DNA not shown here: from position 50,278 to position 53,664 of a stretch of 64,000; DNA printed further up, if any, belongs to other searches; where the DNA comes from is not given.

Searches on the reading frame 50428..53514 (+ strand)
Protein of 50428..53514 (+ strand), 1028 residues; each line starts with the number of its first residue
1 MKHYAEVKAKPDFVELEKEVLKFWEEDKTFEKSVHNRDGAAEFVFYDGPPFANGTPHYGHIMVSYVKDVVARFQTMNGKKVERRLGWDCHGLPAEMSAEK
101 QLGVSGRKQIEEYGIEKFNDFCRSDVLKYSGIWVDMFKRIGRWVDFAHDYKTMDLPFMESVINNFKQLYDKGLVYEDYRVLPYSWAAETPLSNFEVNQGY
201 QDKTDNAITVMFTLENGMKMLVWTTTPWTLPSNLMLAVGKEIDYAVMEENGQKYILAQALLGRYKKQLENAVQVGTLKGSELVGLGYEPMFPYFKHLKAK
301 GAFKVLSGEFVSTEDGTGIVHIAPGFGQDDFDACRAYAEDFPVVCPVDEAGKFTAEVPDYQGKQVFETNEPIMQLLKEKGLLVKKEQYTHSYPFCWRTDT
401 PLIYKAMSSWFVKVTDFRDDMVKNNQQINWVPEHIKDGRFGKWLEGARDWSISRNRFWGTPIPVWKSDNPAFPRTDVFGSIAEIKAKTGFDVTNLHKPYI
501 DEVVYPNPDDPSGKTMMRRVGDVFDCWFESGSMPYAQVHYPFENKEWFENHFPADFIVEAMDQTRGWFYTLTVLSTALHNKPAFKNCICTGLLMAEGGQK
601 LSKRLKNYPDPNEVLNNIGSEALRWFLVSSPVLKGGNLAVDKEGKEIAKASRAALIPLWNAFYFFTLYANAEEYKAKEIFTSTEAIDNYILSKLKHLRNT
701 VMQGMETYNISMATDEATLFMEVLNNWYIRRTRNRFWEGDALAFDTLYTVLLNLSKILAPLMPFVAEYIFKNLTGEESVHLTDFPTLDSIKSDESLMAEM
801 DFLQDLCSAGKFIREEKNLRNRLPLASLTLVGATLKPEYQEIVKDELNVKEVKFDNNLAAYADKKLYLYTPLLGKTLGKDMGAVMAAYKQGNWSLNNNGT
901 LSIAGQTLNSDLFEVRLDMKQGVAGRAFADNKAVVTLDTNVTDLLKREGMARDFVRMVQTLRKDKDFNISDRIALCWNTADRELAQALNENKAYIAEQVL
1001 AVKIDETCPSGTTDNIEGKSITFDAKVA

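Call 59: search_protein_families(library=pfam, proteins=[window:50428-53514:+], max_evalue=0.00001)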
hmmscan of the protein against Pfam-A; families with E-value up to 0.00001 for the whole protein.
window:50428-53514:+ (1028 aa): 4 families
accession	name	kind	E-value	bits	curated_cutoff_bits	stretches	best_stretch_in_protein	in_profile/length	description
PF00133.28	tRNA-synt_1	-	3.3e-136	454.8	22.7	1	20-634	2-409/414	tRNA synthetases class I (I, L, M and V)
PF19302.4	DUF5915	-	1.6e-32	113.1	27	1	840-1022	1-189/195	Domain of unknown function (DUF5915)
PF08264.19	Anticodon_1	-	5e-26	91.8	25.1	1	687-825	1-144/148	Anticodon-binding domain of tRNA ligase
PF09334.17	tRNA-synt_1g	-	6.3e-17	61.9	20.1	1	50-126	8-83/391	tRNA synthetases class I (M)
